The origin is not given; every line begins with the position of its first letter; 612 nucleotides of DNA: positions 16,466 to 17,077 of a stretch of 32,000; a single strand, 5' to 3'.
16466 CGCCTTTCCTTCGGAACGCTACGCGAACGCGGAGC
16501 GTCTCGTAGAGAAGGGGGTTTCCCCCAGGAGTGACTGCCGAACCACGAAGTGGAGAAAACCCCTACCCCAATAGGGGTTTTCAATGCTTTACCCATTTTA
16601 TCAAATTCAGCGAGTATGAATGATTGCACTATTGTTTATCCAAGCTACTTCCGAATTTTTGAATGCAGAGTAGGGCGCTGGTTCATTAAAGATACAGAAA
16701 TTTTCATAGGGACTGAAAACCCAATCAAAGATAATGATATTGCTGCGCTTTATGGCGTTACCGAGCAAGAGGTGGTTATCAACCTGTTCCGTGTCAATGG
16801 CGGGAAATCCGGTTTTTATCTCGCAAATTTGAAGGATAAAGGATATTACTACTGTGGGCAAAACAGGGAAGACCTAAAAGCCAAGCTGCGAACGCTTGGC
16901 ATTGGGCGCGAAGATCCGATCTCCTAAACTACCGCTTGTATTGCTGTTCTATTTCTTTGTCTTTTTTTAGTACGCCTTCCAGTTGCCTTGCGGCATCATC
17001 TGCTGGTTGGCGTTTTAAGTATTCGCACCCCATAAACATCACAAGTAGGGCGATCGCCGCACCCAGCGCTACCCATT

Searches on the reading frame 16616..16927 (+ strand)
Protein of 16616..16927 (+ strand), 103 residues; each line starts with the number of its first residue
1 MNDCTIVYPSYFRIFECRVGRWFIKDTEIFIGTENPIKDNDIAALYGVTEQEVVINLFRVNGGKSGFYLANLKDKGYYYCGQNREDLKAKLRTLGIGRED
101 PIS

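Call 10: search_protein_families(library=pfam, proteins=[window:16616-16927:+], max_evalue=0.1)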
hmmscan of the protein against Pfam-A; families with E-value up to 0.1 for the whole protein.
window:16616-16927:+ (103 aa): 0 families

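Call 11: search_protein_families(library=phrogs, proteins=[window:16616-16927:+], max_evalue=0.1)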
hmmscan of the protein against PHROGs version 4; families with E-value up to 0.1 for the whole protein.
window:16616-16927:+ (103 aa): 1 family
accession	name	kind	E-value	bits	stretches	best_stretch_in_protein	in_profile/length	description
phrog_2113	-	unknown function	0.024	15.5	1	31-92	22-83/113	-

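Call 31: find_homologous_proteins(query=window:16616-16924:+, max_evalue=0.001)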
Query window:16616-16924:+ (103 aa): 21 proteins with E <= 0.001 among 21 candidates.
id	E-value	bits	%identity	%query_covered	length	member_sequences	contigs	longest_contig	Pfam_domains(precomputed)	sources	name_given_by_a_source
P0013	7.3e-65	234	100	100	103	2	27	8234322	-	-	-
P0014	3.8e-58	212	87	100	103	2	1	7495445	-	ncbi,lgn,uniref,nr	ncbi:hypothetical protein [Nostoc sp. C057]|uniref:hypothetical protein n=1 Tax=Nostoc sp. C057 TaxI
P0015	9.2e-50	185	76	99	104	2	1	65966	-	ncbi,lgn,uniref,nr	ncbi:MAG: hypothetical protein RM049_26685 [Nostoc sp. DedQUE04]|uniref:hypothetical protein n=1 Tax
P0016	7.3e-47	176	74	100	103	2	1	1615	-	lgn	-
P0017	3.3e-46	174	72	100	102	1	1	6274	-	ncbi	-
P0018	8.7e-46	173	74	99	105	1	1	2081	-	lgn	-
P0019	1.9e-45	171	74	99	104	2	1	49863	-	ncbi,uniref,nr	ncbi:hypothetical protein LC653_29095 [Nostoc sp. CHAB 5784]|uniref:hypothetical protein n=1 Tax=Nos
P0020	3.5e-44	167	71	99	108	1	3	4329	-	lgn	-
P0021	4.2e-44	167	69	99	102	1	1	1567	-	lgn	-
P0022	1.6e-43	165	73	99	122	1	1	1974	-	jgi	jgi:hypothetical protein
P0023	5.7e-40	154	65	96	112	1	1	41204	-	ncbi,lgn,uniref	ncbi:MAG: hypothetical protein V7K14_03585 [Nostoc sp.]|uniref:hypothetical protein n=1 Tax=Nostoc s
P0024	5.0e-39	151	63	99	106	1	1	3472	-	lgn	-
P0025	2.5e-37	145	67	95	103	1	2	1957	-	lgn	-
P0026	5.5e-37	144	63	99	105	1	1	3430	-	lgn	-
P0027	2.0e-35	139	63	100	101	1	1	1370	-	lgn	-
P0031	4.4e-34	135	64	97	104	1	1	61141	-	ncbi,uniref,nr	ncbi:hypothetical protein [Nostoc sp. MG11]|uniref:hypothetical protein n=1 Tax=Nostoc sp. MG11 TaxI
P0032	1.4e-33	133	62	97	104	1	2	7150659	-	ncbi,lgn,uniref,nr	ncbi:hypothetical protein NIES4072_05810 [Nostoc commune NIES-4072]|uniref:Uncharacterized protein n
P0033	4.8e-25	106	50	95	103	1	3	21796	-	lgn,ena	-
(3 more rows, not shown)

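Call 35: find_encoding_contigs(protein=P0014, flank=6000, max_places=2)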
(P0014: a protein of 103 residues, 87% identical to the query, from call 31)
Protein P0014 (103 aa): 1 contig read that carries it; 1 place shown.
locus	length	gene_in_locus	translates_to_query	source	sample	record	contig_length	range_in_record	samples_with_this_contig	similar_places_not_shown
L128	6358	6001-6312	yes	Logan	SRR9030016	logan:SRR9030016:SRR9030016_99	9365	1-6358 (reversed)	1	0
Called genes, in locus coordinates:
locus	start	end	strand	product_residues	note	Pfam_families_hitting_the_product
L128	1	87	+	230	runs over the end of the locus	-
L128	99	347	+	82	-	-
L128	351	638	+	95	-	-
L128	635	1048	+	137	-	-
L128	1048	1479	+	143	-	-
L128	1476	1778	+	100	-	PF03683:UPF0175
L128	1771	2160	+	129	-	-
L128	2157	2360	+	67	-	-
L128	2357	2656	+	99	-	-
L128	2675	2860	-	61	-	-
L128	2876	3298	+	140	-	-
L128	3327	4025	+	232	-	-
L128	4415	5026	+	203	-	-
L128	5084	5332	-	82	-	-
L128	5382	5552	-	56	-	-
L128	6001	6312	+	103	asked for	-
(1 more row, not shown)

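Call 36: find_encoding_contigs(protein=P0032, flank=6000, max_places=2)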
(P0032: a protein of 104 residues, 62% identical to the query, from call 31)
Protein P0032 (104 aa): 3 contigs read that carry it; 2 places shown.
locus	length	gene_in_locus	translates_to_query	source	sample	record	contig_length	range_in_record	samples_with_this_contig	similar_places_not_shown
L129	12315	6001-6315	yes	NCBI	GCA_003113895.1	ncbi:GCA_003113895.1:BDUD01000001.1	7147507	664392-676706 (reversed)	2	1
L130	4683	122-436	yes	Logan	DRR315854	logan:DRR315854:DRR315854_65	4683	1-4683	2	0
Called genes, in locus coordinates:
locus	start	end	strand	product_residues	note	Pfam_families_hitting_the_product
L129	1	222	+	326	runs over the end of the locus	PF00248:Aldo_ket_red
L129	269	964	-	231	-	-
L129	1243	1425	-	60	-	-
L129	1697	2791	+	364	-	-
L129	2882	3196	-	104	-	-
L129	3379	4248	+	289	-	PF00753:Lactamase_B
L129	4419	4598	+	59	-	-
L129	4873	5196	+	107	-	-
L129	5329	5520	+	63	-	-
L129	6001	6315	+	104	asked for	-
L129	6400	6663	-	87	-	-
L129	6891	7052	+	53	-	-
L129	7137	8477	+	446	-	-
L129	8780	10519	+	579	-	PF00849:PseudoU_synth_2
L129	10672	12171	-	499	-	PF07732:Cu-oxidase_3, PF07731:Cu-oxidase_2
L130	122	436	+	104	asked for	-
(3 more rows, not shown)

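Call 37: find_encoding_contigs(protein=P0033, flank=6000, max_places=2)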
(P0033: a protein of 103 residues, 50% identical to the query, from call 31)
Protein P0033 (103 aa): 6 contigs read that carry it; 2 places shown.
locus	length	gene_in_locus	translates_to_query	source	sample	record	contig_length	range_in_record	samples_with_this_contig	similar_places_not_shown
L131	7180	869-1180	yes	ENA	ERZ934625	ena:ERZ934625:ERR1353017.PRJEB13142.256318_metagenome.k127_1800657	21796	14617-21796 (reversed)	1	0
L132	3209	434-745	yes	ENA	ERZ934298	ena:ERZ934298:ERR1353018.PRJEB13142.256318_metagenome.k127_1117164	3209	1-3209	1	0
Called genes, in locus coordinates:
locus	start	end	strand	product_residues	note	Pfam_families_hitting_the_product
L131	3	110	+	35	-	?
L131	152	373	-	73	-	PF13443:HTH_26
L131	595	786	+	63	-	-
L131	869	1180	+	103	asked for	-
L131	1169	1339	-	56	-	-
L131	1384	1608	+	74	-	-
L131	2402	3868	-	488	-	PF00362:Integrin_beta, PF00353:HemolysinCabind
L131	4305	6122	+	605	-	PF16684:ResT-TelK_cat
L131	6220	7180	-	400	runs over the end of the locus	PF12323:HTH_OrfB_IS605, PF01385:OrfB_IS605, PF07282:Cas12f1-like_TNB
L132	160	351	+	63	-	-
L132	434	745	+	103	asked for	-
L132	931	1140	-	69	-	-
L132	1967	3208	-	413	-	?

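Call 38: find_encoding_contigs(protein=P0031, flank=6000, max_places=2)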
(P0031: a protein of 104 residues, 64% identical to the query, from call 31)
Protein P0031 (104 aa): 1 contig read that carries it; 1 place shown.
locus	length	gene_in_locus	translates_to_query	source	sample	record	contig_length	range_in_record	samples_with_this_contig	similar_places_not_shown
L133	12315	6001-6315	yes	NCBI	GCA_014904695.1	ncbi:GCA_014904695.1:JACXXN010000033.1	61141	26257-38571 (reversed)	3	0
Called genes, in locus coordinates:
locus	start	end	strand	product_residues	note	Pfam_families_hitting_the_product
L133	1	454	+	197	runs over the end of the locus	PF01930:Cas_Cas4, PF12705:PDDEXK_1 (weak)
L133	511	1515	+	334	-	PF01867:Cas_Cas1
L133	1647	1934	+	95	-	PF09827:CRISPR_Cas2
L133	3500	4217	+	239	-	PF03400:DDE_Tnp_IS1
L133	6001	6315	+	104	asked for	-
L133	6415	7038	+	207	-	PF05685:Uma2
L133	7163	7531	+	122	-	-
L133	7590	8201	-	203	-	-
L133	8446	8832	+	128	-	PF04255:DUF433 (weak)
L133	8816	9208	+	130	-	-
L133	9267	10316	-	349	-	PF08240:ADH_N, PF16912:Glu_dehyd_C, PF00107:ADH_zinc_N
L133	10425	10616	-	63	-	-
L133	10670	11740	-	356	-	PF13439:Glyco_transf_4, PF13579:Glyco_trans_4_4, PF00534:Glycos_transf_1, PF13692:Glyco_trans_1_4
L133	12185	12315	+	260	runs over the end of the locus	PF03372:Exo_endo_phos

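Call 45: find_related_loci(query=A2, collection=metagenome_contigs, flank=4000)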
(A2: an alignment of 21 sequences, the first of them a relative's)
Query A2 (103 aa) in metagenome_contigs; peptide patterns used: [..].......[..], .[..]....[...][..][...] (x = any residue, [..] = any of these).
232 stretches matched a pattern; 46 encode a relative of the query (tblastn E <= 1e-3); 46 distinct loci.
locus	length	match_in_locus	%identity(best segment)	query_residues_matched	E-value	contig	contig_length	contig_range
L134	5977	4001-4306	72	1-103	6e-51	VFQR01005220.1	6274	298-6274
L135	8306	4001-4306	66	1-102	2e-42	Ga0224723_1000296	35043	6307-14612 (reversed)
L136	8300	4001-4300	58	1-102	4e-38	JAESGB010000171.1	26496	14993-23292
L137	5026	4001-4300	61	1-103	1e-37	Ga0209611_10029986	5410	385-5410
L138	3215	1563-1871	56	1-102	9e-38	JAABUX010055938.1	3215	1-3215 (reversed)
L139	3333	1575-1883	56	1-102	9e-38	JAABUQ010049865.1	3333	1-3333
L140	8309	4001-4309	49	1-102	4e-31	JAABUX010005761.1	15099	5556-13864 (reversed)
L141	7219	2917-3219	49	5-103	4e-29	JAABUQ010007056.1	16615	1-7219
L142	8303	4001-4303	49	5-103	4e-29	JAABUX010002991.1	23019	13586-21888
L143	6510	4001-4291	51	7-102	3e-29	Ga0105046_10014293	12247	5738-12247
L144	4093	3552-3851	45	5-102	9e-29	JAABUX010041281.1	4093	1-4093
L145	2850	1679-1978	45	5-102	9e-29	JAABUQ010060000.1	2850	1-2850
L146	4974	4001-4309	42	3-103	2e-28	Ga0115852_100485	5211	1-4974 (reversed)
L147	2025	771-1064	47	6-102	1e-27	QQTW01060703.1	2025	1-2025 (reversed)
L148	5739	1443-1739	45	6-102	2e-27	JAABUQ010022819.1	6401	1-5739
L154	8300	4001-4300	42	6-103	3e-26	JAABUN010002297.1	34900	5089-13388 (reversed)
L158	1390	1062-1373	43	1-102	1e-24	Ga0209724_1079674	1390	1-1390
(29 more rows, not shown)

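Call 46: find_related_loci(query=A2, collection=viral_contigs, flank=6000)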
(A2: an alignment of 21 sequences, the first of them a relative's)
Query A2 (103 aa) in viral_contigs; peptide patterns used: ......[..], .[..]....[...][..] (x = any residue, [..] = any of these).
70 stretches matched a pattern; 8 encode a relative of the query (tblastn E <= 1e-3); 8 distinct loci.
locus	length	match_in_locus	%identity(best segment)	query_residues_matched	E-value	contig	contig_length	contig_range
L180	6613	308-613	66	1-102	8e-43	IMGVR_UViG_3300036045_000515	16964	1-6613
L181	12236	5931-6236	48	3-103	9e-30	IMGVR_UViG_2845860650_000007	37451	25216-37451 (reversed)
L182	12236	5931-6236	48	3-103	9e-30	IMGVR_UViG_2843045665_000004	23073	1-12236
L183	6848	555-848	47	6-102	2e-26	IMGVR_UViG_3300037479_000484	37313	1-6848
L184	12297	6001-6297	41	4-101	1e-23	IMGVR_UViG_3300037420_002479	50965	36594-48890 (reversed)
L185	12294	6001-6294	39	6-101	2e-22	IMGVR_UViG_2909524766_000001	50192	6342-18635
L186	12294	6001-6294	39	6-101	2e-22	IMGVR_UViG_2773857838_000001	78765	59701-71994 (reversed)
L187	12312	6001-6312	42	1-102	7e-22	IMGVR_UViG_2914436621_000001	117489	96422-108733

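Call 49: predict_structure(alignment_id=A2)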
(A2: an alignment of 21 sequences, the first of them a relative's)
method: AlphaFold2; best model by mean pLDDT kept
length: 103 residues; sequences in the alignment: 21
mean_pLDDT: 71.8   pTM: 0.61
mean pLDDT of the five models: 71.8, 59.2, 53.4, 44.9, 44.9
residues with pLDDT >= 90: 0; 70-90: 66; 50-70: 27; < 50: 10
segments of 3 or more residues with pLDDT < 50: 1-4, 31-35
pLDDT, mean of each block of 10 residues (from residue 1): 50 79 67 51 70 79 80 83 85 78 58
secondary structure, 60 per line:
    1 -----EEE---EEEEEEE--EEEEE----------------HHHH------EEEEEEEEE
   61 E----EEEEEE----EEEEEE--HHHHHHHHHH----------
elements in order: E6-8 E12-18 E21-25 H42-45 E52-61 E66-71 E76-81 H84-93

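Call 53: search_solved_structures(query=A2, max_evalue=10)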
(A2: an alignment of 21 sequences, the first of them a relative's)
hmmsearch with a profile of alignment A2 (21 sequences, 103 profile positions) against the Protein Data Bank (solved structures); distinct sequences matched with E-value up to 10: 3.
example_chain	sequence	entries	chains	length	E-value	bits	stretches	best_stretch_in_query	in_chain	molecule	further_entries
1qqk_A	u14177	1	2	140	0.4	14.3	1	34-85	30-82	FIBROBLAST GROWTH FACTOR 7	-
1qql_A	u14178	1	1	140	0.74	13.5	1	34-78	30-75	Fibroblast growth factor 7, Fibroblast growth factor 1 chimera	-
3lm8_A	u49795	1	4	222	0.83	13.3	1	29-72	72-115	Thiamine pyrophosphokinase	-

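Call 54: search_protein_families(library=padloc, proteins=[window:16616-16927:+], max_evalue=1)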
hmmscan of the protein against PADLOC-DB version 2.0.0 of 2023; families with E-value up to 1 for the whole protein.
window:16616-16927:+ (103 aa): 0 families

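Call 56: fold_search(model_id=the predicted structure, library=pdb)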
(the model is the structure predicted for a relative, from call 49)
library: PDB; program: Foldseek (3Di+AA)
matches with E <= 10: 151; with E <= 0.001: 0
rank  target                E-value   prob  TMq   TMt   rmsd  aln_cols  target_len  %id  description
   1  8y0u_5                9.3e-01  0.12  0.23  0.18  10.1        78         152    6  dormant ribosome with STM1 (released 2024-02-07)
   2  3nek_B                1.0e+00  0.28  0.35  0.19   8.0        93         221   15  Crystal structure of a nitrogen repressor-like protein MJ0159 from Methanococcus jannaschii (released 2010-06-23)
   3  9bvq_A                1.1e+00  0.12  0.30  0.08  12.8       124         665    9  Vitamin K-dependent gamma-carboxylase with TMG2 propeptide and glutamate-rich region (released 2025-01-22)
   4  2nwi_A                1.2e+00  0.11  0.25  0.18  10.2       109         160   16  Crystal structure of protein AF1396 from Archaeoglobus fulgidus, Pfam DUF98 (released 2006-11-21)
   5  3nek_A                1.2e+00  0.25  0.35  0.19   8.0        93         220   15  Crystal structure of a nitrogen repressor-like protein MJ0159 from Methanococcus jannaschii (released 2010-06-23)
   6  9bvk_A                1.3e+00  0.13  0.32  0.08  10.5       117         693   15  Vitamin K-dependent gamma-carboxylase with factor IX propeptide and glutamate-rich region and with vitamin K hydroquin (released 2025-01-22)
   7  9l6s_A                1.6e+00  0.11  0.28  0.07   6.3        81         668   14  double-mutant (K217A & K218A) Vitamin K-dependent gamma-carboxylase in complex with coagulation factors X and vitamin  (released 2025-10-08)
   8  9l21_A                1.7e+00  0.10  0.30  0.08  10.5       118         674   13  cryo-EM structure of Vitamin K-dependent gamma-carboxylase complexed with factor IX (released 2025-10-22)
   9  8rhq_A                1.9e+00  0.04  0.18  0.09  15.3       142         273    8  Crystal structure of HLA-A*11:01 in complex with SVLNDIFSRL, an 10-mer epitope from SARS-CoV-2 Spike (S975-984) (released 2024-05-15)
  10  2nwi_B                2.3e+00  0.08  0.25  0.18  10.2       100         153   18  Crystal structure of protein AF1396 from Archaeoglobus fulgidus, Pfam DUF98 (released 2006-11-21)
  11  7aor_ab               2.7e+00  0.04  0.24  0.04  14.7       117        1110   14  mt-SSU from Trypanosoma cruzi in complex with mt-IF-3. (released 2021-04-28)
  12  8rhq_E                2.7e+00  0.04  0.20  0.09  14.9       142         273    8  Crystal structure of HLA-A*11:01 in complex with SVLNDIFSRL, an 10-mer epitope from SARS-CoV-2 Spike (S975-984) (released 2024-05-15)
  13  4ywl_A                2.7e+00  0.03  0.17  0.09  13.8        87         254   15  Pyrococcus furiosus MCM N-terminal domain F179A point mutant pentameric ring (released 2015-09-23)
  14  3cb3_A                2.7e+00  0.02  0.15  0.06  15.3        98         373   14  Crystal structure of L-Talarate dehydratase from Polaromonas sp. JS666 complexed with Mg and L-glucarate (released 2008-03-04)
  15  9wf3_A                3.1e+00  0.08  0.32  0.08  12.5       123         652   11  Cryo-EM structure of GGCX-FIX complex (released 2026-04-01)
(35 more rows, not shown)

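Call 69: find_encoding_contigs(protein=P0013, flank=1500, max_places=6)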
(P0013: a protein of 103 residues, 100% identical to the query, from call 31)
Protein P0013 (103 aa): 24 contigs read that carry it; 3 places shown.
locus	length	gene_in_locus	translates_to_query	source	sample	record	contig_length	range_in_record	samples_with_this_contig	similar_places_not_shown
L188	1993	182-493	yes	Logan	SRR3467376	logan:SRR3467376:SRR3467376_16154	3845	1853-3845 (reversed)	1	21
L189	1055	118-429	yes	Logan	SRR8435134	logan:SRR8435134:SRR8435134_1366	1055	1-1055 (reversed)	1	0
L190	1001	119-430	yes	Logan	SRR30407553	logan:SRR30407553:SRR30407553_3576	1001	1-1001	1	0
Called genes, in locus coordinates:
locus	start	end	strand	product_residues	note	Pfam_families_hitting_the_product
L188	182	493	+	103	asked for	-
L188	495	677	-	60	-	-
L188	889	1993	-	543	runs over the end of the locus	-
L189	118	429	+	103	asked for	-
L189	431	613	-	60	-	-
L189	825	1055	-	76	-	?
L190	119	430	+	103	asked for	-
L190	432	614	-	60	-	-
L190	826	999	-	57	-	?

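Call 79: search_protein_families(library=pfam, proteins=[L136:3464-3655:+, L131:152-373:-], max_evalue=10)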
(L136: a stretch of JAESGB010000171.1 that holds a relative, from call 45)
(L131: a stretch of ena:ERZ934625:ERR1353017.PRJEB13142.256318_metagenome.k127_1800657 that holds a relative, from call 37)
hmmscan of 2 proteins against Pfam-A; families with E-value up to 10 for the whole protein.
L136:3464-3655:+ (63 aa): 1 family
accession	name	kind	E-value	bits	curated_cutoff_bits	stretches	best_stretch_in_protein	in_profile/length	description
PF01710.22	HTH_Tnp_IS630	-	0.21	12.1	21.3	1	4-32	53-81/119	Transposase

L131:152-373:- (73 aa): 7 families
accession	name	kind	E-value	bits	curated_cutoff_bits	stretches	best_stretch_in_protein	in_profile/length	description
PF13443.12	HTH_26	-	3.5e-18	66.1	22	1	5-67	1-62/63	Cro/C1-type HTH DNA-binding domain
PF13384.12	HTH_23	-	0.046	14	24.6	1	13-36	16-39/50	Homeodomain-like domain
PF12728.13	HTH_17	-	0.048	14.4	27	1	20-42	7-29/51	Helix-turn-helix domain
PF09339.16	HTH_IclR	-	0.099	12.9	22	1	13-34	17-38/52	IclR helix-turn-helix domain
PF13560.12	HTH_31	-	0.13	13.1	27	1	13-62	13-60/64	Helix-turn-helix domain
PF20432.4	Xre-like-HTH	-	0.13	13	25.8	1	13-36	22-45/63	Antitoxin Xre-like helix-turn-helix domain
PF13730.12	HTH_36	-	0.16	12.3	25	1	17-35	28-46/55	Helix-turn-helix domain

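Call 80: search_protein_families(library=ncbifam, proteins=[window:16616-16927:+, L136:3464-3655:+], max_evalue=1)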
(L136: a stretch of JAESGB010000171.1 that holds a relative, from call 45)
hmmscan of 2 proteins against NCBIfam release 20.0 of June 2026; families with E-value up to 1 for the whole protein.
window:16616-16927:+ (103 aa): 0 families

L136:3464-3655:+ (63 aa): 0 families

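Call 94: search_protein_families(library=pfam, proteins=[L154:127-3252:+, L154:3239-3991:+, L154:4479-6329:+, L187:6489-7100:+, L187:5324-5842:-, L158:318-746:+, L143:3365-3727:-, L187:2816-4420:+, L187:4317-4964:+], max_evalue=0.001)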
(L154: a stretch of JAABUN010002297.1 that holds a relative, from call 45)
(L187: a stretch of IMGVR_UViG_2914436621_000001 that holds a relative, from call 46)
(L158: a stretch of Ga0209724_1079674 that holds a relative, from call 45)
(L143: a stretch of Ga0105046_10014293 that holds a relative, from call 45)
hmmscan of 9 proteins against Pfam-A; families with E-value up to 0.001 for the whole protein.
L154:127-3252:+ (1041 aa): 5 families
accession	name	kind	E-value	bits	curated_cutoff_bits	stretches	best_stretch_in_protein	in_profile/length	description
PF18766.7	SWI2_SNF2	-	3.4e-71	239.9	26.7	1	266-500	2-220/221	SWI2/SNF2 ATPase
PF04313.20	HSDR_N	-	4.2e-42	144.7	25.1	1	22-213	5-197/198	Type I restriction enzyme R protein N terminus (HSDR_N)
PF22679.2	T1R_D3-like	-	2e-38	132.7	27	1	541-696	2-158/158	Type I restriction enzyme subunit R domain 3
PF04851.21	ResIII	-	4e-20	72.8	22.5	1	262-433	4-162/164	Type III restriction enzyme, res subunit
PF11867.13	T1RH-like_C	-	0.0004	20.3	26.8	1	733-961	15-235/329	Type I restriction enzyme HindI endonuclease subunit-like, C-terminal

L154:3239-3991:+ (250 aa): 2 families
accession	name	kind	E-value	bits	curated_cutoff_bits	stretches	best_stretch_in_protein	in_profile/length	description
PF01863.23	YgjP-like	-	1.1e-58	199.1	26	1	35-240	3-206/207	YgjP-like, metallopeptidase domain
PF10263.15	SprT-like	-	5.9e-07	29.8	25.6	1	161-226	19-94/108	SprT-like family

L154:4479-6329:+ (616 aa): 1 family
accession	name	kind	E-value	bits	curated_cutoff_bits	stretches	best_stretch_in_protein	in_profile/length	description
PF03235.19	GmrSD_N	-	2.9e-30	106.3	33.2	1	12-253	2-198/199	GmrSD restriction endonuclease, N-terminal domain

L187:6489-7100:+ (203 aa): 1 family
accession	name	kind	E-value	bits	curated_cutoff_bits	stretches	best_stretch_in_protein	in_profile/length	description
PF05685.18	Uma2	-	9.5e-33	113.5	27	1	32-194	2-167/172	Putative restriction endonuclease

L187:5324-5842:- (172 aa): 0 families

L158:318-746:+ (142 aa): 1 family
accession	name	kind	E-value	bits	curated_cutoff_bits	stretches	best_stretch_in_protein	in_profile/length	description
PF01850.27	PIN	-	1.9e-08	35.4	23.6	1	7-121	3-114/120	PIN domain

L143:3365-3727:- (120 aa): 1 family
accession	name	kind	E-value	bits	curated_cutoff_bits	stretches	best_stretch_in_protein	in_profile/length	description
PF01451.26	LMWPc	-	5.3e-06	27.1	23.2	1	16-47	2-40/144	Low molecular weight phosphotyrosine protein phosphatase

L187:2816-4420:+ (534 aa): 1 family
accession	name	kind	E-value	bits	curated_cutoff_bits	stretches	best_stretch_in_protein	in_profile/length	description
PF01551.29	Peptidase_M23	-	1.4e-08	35.2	28.7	1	418-510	2-94/96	Peptidase family M23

L187:4317-4964:+ (215 aa): 1 family
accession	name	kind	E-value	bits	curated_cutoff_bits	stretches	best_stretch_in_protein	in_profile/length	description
PF18896.5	SLT_3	-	0.00059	20.7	27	0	98-166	3-65/89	Lysozyme like domain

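Call 100: search_dna_similar(query=P0013, collection=phages, mode=protein, max_evalue=0.001)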
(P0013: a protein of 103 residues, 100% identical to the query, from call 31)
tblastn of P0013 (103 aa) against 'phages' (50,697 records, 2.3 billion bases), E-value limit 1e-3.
No match.

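Call 101: search_dna_similar(query=P0013, collection=plasmids, mode=protein, max_evalue=0.001)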
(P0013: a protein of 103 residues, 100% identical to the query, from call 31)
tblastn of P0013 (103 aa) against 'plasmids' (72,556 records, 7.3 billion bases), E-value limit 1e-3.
Records with a match: 10; places in all: 14; records where one place covers at least 80% of the query: 10.
Best place of each record, by identity: <60% 10.
By first word of the organism name: Nostoc 4; Calothrix 1; Fischerella 1; Nodularia 1; Sphaerospermopsis 1; Anabaena 1; Gloeothece 1.
By predicted mobility (MOB-suite, as given by PLSDB): non-mobilizable 6; conjugative 3; mobilizable 1.
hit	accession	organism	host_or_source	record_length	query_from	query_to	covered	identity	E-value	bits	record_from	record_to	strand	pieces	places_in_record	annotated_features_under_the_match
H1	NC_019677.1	Nostoc sp. PCC 7524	-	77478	4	103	97%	49.0%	1e-23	100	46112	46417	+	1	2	hypothetical protein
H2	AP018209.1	Calothrix brevissima NIES-22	-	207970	5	102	95%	49.0%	2e-22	97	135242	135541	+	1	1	hypothetical protein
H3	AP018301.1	Fischerella sp. NIES-4106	-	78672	1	103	100%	45.7%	5e-22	96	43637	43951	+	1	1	hypothetical protein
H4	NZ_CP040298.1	Nostoc sp. TCL26-01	Leiosporoceros dussii,pure culture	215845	1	101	98%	46.1%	2e-23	100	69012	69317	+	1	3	hypothetical protein (x2)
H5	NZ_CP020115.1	Nodularia spumigena UHCC 0039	DNA sample,Gulf of Finland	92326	6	103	95%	44.4%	4e-18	84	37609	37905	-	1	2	hypothetical protein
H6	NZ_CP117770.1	Nostoc sp. UHCC 0926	whole organism,lichen surface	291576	4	102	96%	43.7%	2e-22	97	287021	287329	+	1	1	hypothetical protein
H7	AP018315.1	Sphaerospermopsis kisseleviana NIES-73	-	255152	5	101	94%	41.8%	2e-17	82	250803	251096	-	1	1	none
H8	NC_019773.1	Anabaena cylindrica PCC 7122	water, most likely pond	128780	1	100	97%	39.4%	4e-16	79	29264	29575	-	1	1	hypothetical protein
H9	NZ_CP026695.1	Nostoc sp. 'Lobaria pulmonaria (5183) cyanobiont'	Lobaria pulmonaria thallus,lichen ...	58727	2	102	98%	35.3%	2e-12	69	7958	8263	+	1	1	hypothetical protein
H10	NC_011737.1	Gloeothece citriformis PCC 7424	-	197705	1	100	97%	34.6%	3e-12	68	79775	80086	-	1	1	hypothetical protein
